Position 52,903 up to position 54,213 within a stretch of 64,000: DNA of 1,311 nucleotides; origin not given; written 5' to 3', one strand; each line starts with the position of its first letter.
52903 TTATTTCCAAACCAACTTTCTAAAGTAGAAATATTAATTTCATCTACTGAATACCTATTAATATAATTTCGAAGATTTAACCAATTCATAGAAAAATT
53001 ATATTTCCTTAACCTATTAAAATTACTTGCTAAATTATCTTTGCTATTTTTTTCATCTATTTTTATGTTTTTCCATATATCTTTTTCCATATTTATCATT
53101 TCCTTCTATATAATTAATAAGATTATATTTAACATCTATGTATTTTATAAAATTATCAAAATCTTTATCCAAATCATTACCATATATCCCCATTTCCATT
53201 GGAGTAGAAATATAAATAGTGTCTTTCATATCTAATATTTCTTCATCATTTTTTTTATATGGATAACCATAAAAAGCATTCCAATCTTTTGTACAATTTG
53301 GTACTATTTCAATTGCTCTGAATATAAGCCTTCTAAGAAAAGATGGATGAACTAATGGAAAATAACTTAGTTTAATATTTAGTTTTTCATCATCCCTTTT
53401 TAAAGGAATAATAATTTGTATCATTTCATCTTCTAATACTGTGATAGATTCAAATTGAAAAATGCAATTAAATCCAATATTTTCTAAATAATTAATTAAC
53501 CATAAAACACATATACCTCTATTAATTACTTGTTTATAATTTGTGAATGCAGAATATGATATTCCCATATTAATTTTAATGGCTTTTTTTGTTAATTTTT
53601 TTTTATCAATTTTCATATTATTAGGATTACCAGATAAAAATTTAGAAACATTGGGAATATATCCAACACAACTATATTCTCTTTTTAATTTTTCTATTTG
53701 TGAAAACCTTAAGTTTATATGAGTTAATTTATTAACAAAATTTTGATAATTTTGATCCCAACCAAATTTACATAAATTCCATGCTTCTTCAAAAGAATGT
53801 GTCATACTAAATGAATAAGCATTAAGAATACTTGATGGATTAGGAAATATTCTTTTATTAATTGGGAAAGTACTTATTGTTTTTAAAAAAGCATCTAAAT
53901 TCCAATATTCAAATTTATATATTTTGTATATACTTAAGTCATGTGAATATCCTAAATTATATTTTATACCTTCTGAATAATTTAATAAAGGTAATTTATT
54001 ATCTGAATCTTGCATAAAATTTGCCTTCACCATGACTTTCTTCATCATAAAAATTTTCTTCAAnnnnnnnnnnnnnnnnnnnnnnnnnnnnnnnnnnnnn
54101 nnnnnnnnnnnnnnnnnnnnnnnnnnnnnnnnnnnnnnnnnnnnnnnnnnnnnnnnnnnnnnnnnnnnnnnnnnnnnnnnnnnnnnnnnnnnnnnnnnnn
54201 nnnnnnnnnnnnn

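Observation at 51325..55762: Four-gene cluster built around an LRR + coiled-coil + AAA_5 (MoxR/midasin-like) ATPase with three unknown partners, one with a Zn-phospholipase-C-like ligand pattern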

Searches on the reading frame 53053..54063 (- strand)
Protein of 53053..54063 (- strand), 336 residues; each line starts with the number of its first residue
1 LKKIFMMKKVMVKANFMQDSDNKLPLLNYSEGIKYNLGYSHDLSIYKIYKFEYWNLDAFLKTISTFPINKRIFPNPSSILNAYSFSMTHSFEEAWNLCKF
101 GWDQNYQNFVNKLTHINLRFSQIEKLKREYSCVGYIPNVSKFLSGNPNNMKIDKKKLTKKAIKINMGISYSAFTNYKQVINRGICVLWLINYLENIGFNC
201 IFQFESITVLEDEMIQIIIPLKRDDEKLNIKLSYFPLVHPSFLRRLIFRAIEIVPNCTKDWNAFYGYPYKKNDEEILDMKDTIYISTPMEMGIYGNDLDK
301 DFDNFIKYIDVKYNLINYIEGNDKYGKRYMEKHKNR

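Call 3: search_protein_families(library=pfam, proteins=[window:53053-54063:-], max_evalue=1)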
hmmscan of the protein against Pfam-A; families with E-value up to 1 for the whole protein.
window:53053-54063:- (336 aa): 1 family
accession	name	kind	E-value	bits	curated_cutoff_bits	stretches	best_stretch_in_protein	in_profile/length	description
PF23822.1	DUF7192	-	3e-23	83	27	1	82-287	42-259/281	Domain of unknown function (DUF7192)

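Call 4: search_protein_families(library=padloc, proteins=[window:53053-54063:-], max_evalue=1)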
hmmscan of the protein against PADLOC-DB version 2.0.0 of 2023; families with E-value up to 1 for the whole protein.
window:53053-54063:- (336 aa): 0 families

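Call 5: search_protein_families(library=phrogs, proteins=[window:53053-54063:-], max_evalue=1)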
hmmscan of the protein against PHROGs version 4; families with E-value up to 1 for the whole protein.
window:53053-54063:- (336 aa): 1 family
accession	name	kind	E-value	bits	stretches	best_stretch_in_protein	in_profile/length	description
phrog_1909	-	unknown function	2.2e-30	106.9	1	81-286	44-264/287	-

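Call 6: search_protein_families(library=ncbifam, proteins=[window:53053-54063:-], max_evalue=1)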
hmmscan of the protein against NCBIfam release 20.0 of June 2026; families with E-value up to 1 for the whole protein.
window:53053-54063:- (336 aa): 0 families

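Call 10: search_solved_structures(query=window:53053-54063:-, max_evalue=1)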
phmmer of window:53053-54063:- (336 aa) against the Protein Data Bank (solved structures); distinct sequences matched with E-value up to 1: 4.
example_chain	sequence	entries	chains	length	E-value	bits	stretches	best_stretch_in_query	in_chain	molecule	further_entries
2kll_A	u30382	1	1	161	0.25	13.6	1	201-241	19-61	Interleukin-33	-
4kc3_A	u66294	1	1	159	0.26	13.6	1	201-241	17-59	Interleukin-33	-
9x05_A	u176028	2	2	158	0.26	13.6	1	201-241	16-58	Interleukin-33 (109-270)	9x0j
9wwh_C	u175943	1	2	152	0.28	13.5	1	202-241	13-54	Interleukin-33 (109-270)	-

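Call 11: search_dna_similar(query=window:53053-54063:-, collection=phages, mode=protein, max_rows=25)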
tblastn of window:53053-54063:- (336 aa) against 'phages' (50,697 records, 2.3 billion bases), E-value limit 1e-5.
Records with a match: 241; places in all: 241; records where one place covers at least 80% of the query: 0.
Best place of each record, by identity: <60% 241.
By first word of the organism name: Staphylococcus 236; Rhizobium 3; Clostridium 1; Enterococcus 1.
By host as written in the record: Staphylococcus aureus 85; - 29; Staphylococcus sp. 17; Staphylococcus carnosus TM300 17; Staphylococcus xylosus M1997-2/10 8; Staphylococcus aureus ATCC 25923 6; Staphylococcus 6; Staphylococcus aureus strain 6409 4; and 47 more.
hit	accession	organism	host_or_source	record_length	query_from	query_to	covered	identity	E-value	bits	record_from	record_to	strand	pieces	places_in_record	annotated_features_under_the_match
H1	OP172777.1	Clostridium phage CS266P3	Clostridium_AP sp000509125 DA266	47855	34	278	73%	32.8%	9e-20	96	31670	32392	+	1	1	hypothetical protein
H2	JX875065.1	Staphylococcus phage SA5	Staphylococcus aureus PS80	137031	64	278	64%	31.1%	1e-10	90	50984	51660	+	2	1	none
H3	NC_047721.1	Staphylococcus phage SA5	Staphylococcus aureus PS80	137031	64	278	64%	31.1%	1e-10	90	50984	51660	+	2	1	none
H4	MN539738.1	Staphylococcus phage vB_SauM-D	Staphylococcus aureus ATCC 6538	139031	77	278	60%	32.1%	5e-15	82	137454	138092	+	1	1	record has no annotation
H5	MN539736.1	Staphylococcus phage vB_SauM-A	Staphylococcus aureus ATCC 6538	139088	77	278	60%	32.1%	5e-15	82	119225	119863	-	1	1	record has no annotation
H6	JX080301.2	Staphylococcus phage A3R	Staphylococcus aureus strain R19930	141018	77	278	60%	32.1%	5e-15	82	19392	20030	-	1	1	hypothetical protein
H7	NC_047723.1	Staphylococcus phage A3R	Staphylococcus aureus strain R19930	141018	77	278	60%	32.1%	5e-15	82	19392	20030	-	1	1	hypothetical protein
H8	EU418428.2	Staphylococcus phage A5W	Staphylococcus aureus NCTC9789 (=PS80)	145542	77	278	60%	32.1%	5e-15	82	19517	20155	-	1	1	ORF028: gpORF028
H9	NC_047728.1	Staphylococcus phage A5W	Staphylococcus aureus NCTC9789 (=PS80)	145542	77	278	60%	32.1%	5e-15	82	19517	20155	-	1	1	ORF028: gpORF028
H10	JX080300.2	Staphylococcus phage Staph1N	Staphylococcus aureus strain NCTC9789 ...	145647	77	278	60%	32.1%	5e-15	82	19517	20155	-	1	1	hypothetical protein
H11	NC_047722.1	Staphylococcus phage Staph1N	Staphylococcus aureus strain NCTC9789 ...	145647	77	278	60%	32.1%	5e-15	82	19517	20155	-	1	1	hypothetical protein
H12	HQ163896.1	Staphylococcus aureus bacteriophage Sb-1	Staphylococcus aureus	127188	77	278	60%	31.6%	7e-15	81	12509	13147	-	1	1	orf028: conserved hypothetical protein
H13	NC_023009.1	Staphylococcus aureus bacteriophage Sb-1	Staphylococcus aureus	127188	77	278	60%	31.6%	7e-15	81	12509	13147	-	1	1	orf028: hypothetical protein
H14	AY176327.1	Staphylococcus phage K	-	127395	77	278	60%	31.6%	7e-15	81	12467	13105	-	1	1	ORF14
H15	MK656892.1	Staphylococcus phage vBSP-A2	Staphylococcus aureus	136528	77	278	60%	31.6%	7e-15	81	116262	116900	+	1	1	hypothetical protein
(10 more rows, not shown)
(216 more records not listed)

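Call 12: get_annotated_region(hit=H1, flank=6000)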
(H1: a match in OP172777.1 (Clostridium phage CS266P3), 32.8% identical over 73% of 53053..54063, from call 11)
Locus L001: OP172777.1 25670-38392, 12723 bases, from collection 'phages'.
description: Clostridium phage CS266P3, complete genome.
organism: Clostridium phage CS266P3 (NCBI taxid 2968624)
taxonomy: Viruses; Duplodnaviria; Heunggongvirae; Uroviricota; Caudoviricetes
host: Clostridium_AP sp000509125 DA266; source: municipal sewage; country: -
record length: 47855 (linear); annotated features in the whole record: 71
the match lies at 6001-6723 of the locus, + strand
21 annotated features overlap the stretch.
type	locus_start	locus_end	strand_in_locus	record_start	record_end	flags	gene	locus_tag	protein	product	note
CDS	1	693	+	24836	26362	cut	-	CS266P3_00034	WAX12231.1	hypothetical protein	-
CDS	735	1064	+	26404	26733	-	-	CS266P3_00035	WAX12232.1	hypothetical protein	-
CDS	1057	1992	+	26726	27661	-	-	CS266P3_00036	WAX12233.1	hypothetical protein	-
CDS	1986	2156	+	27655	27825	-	-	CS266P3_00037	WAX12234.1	hypothetical protein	-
CDS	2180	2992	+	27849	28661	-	-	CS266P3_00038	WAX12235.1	hypothetical protein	-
CDS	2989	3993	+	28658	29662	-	-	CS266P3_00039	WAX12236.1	hypothetical protein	-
CDS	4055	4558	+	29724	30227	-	-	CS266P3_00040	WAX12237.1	hypothetical protein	-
CDS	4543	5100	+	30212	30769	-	-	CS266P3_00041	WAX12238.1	hypothetical protein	-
CDS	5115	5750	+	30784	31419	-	-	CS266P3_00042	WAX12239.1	hypothetical protein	-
CDS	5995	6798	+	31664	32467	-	-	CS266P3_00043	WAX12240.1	hypothetical protein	-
CDS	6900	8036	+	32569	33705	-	-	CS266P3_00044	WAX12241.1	hypothetical protein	-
CDS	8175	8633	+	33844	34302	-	-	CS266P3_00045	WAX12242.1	hypothetical protein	-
CDS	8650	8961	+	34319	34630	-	-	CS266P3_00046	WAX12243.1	hypothetical protein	-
CDS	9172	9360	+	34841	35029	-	-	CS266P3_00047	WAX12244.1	hypothetical protein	-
CDS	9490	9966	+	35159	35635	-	-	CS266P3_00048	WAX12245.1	hypothetical protein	-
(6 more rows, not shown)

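Call 13: get_annotated_region(hit=H7, flank=6000)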
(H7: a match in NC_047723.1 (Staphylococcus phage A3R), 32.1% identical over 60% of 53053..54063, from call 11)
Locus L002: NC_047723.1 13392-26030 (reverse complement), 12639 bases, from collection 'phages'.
description: Staphylococcus phage A3R, complete genome.
organism: Staphylococcus phage A3R (NCBI taxid 1195077)
taxonomy: Viruses; Duplodnaviria; Heunggongvirae; Uroviricota; Caudoviricetes; Herelleviridae; Twortvirinae; Kayvirus; Kayvirus G1
host: Staphylococcus aureus strain R19930; source: -; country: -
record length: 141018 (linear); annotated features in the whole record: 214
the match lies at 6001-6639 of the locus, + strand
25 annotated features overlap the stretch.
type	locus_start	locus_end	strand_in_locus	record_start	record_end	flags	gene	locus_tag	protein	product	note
CDS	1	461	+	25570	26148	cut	mbpB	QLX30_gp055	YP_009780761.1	MbpB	membrane protein; similar to Staphylococcus phage G1 ORF068 (INSD Accession Number AY954969) and to Staphylococcus ...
CDS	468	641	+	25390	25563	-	-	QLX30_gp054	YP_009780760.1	hypothetical protein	hypothetical protein; ORF039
CDS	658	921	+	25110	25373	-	-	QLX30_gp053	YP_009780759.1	hypothetical protein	virion component; similar to Staphylococcus phage G1 ORF172 (INSD Accession Number AY954969); ORF038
CDS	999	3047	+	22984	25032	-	-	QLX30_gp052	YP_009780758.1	hypothetical protein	similar to Staphylococcus phage G1 ORF007 (INSD Accession Number AY954969) and to Staphylococcus phage K ORF18 (INSD ...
CDS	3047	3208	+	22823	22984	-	-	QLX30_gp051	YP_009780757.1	hypothetical protein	similar to Staphylococcus phage G1 ORF259 (INSD Accession Number AY954969); ORF035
CDS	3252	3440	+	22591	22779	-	-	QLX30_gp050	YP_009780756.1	hypothetical protein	similar to Staphylococcus phage G1 ORF228 (INSD Accession Number AY954969); ORF034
CDS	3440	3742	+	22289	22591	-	hmzG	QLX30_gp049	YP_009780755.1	HmzG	similar to MazG; putative DNA binding protein; similar to Staphylococcus phage G1 ORF149 (INSD Accession Number ...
CDS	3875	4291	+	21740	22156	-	-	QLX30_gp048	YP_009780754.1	hypothetical protein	similar to Staphylococcus phage G1 ORF106 (INSD Accession Number AY954969) and to Staphylococcus phage K ORF16 (INSD ...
CDS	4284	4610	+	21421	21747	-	-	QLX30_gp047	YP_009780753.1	hypothetical protein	similar to Staphylococcus phage G1 ORF134 (INSD Accession Number AY954969); ORF030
CDS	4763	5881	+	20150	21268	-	-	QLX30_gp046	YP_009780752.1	hypothetical protein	AAA family ATPase; putative ATPase of AAA family; similar to Staphylococcus phage G1 ORF024 (INSD Accession Number ...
CDS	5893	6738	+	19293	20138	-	-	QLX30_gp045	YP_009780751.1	hypothetical protein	similar to Staphylococcus phage G1 ORF038 (INSD Accession Number AY954969) and to Staphylococcus phage K ORF14 (INSD ...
CDS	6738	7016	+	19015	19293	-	mbpR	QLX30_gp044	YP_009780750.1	MbpR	putative membrane protein; similar to Staphylococcus phage G1 ORF163 (INSD Accession Number AY954969)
CDS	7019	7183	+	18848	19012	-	mbpP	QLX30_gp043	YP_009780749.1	MbpP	hypothetical membrane protein; similar to Staphylococcal phage G1 ORF256 (INSD Accession Number AY954969)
CDS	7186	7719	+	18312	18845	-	-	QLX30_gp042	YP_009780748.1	hypothetical protein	similar to Staphylococcus phage G1 ORF077 (INSD Accession Number AY954969) and to Staphylococcus phage K ORF13 (INSD ...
CDS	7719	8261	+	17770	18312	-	-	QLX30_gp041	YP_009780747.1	hypothetical protein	similar to Staphylococcus phage G1 ORF072 (INSD Accession Number AY954969) and to Staphylococcus phage K ORF12 (INSD ...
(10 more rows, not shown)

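Call 22: find_homologous_proteins(query=window:53053-54063:-, max_evalue=0.001)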
Query window:53053-54063:- (336 aa): 50 proteins with E <= 0.001 among 844 candidates.
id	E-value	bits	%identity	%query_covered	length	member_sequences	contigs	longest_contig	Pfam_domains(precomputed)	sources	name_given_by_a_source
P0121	1.2e-213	727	99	95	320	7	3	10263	PF23822.2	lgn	-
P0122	2.1e-158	545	75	95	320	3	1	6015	PF23822.2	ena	-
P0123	1.9e-127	443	64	89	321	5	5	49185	PF23822.2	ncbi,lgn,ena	-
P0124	7.3e-124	431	63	88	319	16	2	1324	PF23822.2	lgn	-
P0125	2.4e-108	380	55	89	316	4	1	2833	PF23822.2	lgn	-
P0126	9.0e-108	378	56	89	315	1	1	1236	PF23822.2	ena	-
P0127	1.8e-100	354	54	88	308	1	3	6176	PF23822.2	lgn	-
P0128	7.8e-100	352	54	90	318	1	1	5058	PF23822.2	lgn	-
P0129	6.3e-98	346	56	84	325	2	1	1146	PF23822.2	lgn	-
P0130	3.8e-97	344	54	87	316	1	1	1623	PF23822.2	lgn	-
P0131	2.3e-94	334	52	88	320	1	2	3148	PF23822.2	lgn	-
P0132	1.3e-93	332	53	85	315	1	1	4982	PF23822.2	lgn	-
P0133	1.9e-92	328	50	92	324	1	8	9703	PF23822.2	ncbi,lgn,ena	-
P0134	7.2e-91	323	51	88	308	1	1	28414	PF23822.2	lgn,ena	-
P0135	9.9e-74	267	49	77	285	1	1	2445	PF23822.2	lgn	-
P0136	6.6e-63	231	46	81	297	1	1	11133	PF23822.2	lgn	-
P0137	1.1e-62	230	46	84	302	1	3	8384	PF23822.2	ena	-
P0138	1.3e-62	230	45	83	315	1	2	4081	PF23822.2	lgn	-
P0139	7.9e-62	227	46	85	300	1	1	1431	PF23822.2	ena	-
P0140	1.7e-61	226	45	84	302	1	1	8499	PF23822.2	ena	-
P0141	9.6e-61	224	44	85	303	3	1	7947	PF23822.2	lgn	-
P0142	5.2e-60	221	43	84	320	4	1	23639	PF23822.2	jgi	-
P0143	1.1e-57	214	43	81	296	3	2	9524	PF23822.2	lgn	-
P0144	3.5e-57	212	44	80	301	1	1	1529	PF23822.2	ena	-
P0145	1.3e-56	210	44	82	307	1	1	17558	PF23822.2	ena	-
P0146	1.9e-56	210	44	81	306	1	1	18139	PF23822.2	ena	-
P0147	3.1e-56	209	43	83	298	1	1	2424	PF23822.2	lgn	-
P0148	7.5e-56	208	46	74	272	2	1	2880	PF23822.2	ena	-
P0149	9.5e-55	204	42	79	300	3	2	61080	PF23822.2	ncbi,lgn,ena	-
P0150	5.6e-54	202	41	79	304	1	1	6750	PF23822.2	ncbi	-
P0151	3.6e-53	199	38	87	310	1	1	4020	PF23822.2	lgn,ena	-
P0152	6.3e-53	198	42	78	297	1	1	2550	PF23822.2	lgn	-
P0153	2.9e-52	196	44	78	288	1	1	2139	PF23822.2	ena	-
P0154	1.1e-50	191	40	79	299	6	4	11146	PF23822.2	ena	-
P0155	1.7e-50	190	39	80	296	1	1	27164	PF23822.2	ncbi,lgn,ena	-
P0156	6.8e-45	172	36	79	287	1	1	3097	PF23822.2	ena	-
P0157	2.5e-44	170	38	80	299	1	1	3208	PF23822.2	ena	-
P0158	8.9e-44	168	41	71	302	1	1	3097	PF23822.2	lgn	-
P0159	6.7e-43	165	34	79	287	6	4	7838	PF23822.2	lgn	-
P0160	8.8e-25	106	35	65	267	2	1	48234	PF23822.2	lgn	-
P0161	3.1e-24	104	35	65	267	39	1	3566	PF23822.2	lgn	-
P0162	3.8e-24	104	35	65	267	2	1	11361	PF23822.2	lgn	-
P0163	8.0e-22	96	31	68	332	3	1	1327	PF23822.2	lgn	-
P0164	2.3e-21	94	34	55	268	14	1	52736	PF23822.2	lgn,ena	-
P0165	1.7e-20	91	34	61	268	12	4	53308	PF23822.2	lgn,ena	-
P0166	2.2e-20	91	32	57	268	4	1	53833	PF23822.2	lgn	-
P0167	2.2e-19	88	38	55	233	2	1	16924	PF23822.2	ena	-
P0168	2.4e-19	88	37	55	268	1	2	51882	PF23822.2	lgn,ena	-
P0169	2.0e-14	72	30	53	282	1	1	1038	PF23822.2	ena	-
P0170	2.7e-13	68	30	65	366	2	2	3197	PF23822.2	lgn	-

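Call 30: find_related_loci(query=A1, collection=genome_contigs, flank=10000)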
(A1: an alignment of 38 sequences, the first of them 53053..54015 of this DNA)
Query A1 (320 aa) in genome_contigs; peptide patterns used: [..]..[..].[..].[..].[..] (x = any residue, [..] = any of these).
29 stretches matched a pattern; 18 encode a relative of the query (tblastn E <= 1e-3); 18 distinct loci.
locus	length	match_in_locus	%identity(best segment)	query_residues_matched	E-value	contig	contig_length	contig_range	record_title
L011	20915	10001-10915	64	16-315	4e-131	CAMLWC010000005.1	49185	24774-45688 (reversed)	MAG: uncultured Tenericutes bacterium isolate ERR4303194_bin.18_MetaWRAP_v1.1_MAG genome assembly, contig: NODE_439_leng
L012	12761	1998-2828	43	30-301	2e-61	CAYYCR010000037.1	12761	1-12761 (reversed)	MAG TPA_asm: uncultured Muribaculaceae bacterium isolate SRP287540_co2_371 genome assembly, contig: NODE_5518_length_127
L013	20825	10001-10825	42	32-298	2e-60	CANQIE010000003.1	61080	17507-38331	MAG: uncultured Bacilli bacterium isolate Lapin-030__bin56 genome assembly, contig: Lapin-030__NODE_717_length_61080_cov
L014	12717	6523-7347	42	32-298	3e-60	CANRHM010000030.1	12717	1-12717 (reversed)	MAG: uncultured Bacilli bacterium isolate Lapin-032__bin119 genome assembly, contig: Lapin-032__NODE_6966_length_12717_c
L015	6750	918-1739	41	32-297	6e-60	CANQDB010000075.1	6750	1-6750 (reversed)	MAG: uncultured Bacilli bacterium isolate Lapin-003-2__bin48 genome assembly, contig: Lapin-003-2__NODE_9537_length_6750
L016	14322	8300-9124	40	30-299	2e-58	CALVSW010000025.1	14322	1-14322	MAG: uncultured Bacilli bacterium isolate BRZ_LF__bin95 genome assembly, contig: BRZ_LF__NODE_5485_length_14322_cov_23.1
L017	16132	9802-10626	40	30-299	3e-58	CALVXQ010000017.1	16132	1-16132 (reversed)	MAG: uncultured Bacilli bacterium isolate BRZ_LM__bin26 genome assembly, contig: BRZ_LM__NODE_4925_length_16132_cov_7.45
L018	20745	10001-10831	39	32-300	2e-56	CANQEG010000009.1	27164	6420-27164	MAG: uncultured Bacilli bacterium isolate Lapin-007__bin30 genome assembly, contig: Lapin-007__NODE_554_length_27164_cov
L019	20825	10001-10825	39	32-298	9e-56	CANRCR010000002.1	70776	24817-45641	MAG: uncultured Bacilli bacterium isolate Lapin-026__bin36 genome assembly, contig: Lapin-026__NODE_366_length_70776_cov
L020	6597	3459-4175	38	61-290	4e-43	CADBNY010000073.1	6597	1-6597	MAG: uncultured Erysipelotrichaceae bacterium isolate RUG14143 genome assembly, contig: RUG14143_asm_73, whole genome sh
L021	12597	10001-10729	36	61-296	7e-37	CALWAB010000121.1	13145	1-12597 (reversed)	MAG: uncultured Clostridia bacterium isolate E09__bin234 genome assembly, contig: E09__k127_3358965, whole genome shotgu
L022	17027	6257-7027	30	32-282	2e-29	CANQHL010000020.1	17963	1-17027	MAG: uncultured Clostridia bacterium isolate Lapin-030__bin48 genome assembly, contig: Lapin-030__NODE_4331_length_17963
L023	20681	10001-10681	31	37-257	9e-25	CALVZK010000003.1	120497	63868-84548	MAG: uncultured Clostridia bacterium isolate BRZ_SF__bin122 genome assembly, contig: BRZ_SF__NODE_140_length_120497_cov_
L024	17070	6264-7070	28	35-296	3e-22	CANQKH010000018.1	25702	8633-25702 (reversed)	MAG: uncultured Clostridia bacterium isolate Lapin-030__bin96 genome assembly, contig: Lapin-030__NODE_2681_length_25702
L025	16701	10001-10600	33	61-251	4e-21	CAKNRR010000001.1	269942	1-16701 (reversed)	MAG TPA_asm: uncultured Clostridia bacterium isolate ERR3414588_bin.31_metaWRAP_v1.1_MAG genome assembly, contig: NODE_2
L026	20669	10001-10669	31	30-251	1e-19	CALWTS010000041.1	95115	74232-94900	MAG: uncultured Clostridia bacterium isolate E30__bin183 genome assembly, contig: E30__k127_5651382, whole genome shotgu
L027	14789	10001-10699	30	32-251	1e-18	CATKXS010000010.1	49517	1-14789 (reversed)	MAG TPA_asm: uncultured Clostridia bacterium isolate MGG03635_1680015435 genome assembly, contig: ERR2844015_2458, whole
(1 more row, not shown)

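Call 35: predict_structure(alignment_id=A1)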
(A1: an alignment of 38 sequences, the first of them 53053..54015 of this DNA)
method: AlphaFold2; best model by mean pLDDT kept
length: 320 residues; sequences in the alignment: 38
mean_pLDDT: 80.2   pTM: 0.76
mean pLDDT of the five models: 80.2, 78.9, 78.4, 77.8, 76.7
residues with pLDDT >= 90: 160; 70-90: 78; 50-70: 42; < 50: 40
segments of 3 or more residues with pLDDT < 50: 1-18, 107-119, 137-139
pLDDT, mean of each block of 10 residues (from residue 1): 31 41 84 95 97 93 91 96 91 91 59 42 59 49 81 88 94 90 92 94 92 90 93 94 85 88 89 92 94 82 59 51
secondary structure, 60 per line:
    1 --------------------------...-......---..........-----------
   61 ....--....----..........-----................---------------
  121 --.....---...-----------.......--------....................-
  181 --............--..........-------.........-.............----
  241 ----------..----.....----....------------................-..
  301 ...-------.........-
elements in order: E31-36 H40-49 H61-64 H67-70 H75-84 H90-105 H123-127 E145-151 H160-179 E183-194 E197-206 H214-222 H224-236 H257-261 E266-269 H282-297 H299-303 H311-319

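Call 55: find_related_loci(query=A1, collection=viral_contigs, flank=8000)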
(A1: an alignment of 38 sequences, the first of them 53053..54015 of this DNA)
Query A1 (320 aa) in viral_contigs; peptide patterns used: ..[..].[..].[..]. (x = any residue, [..] = any of these).
46 stretches matched a pattern, but none encodes a relative of the query by tblastn (E <= 1e-3).
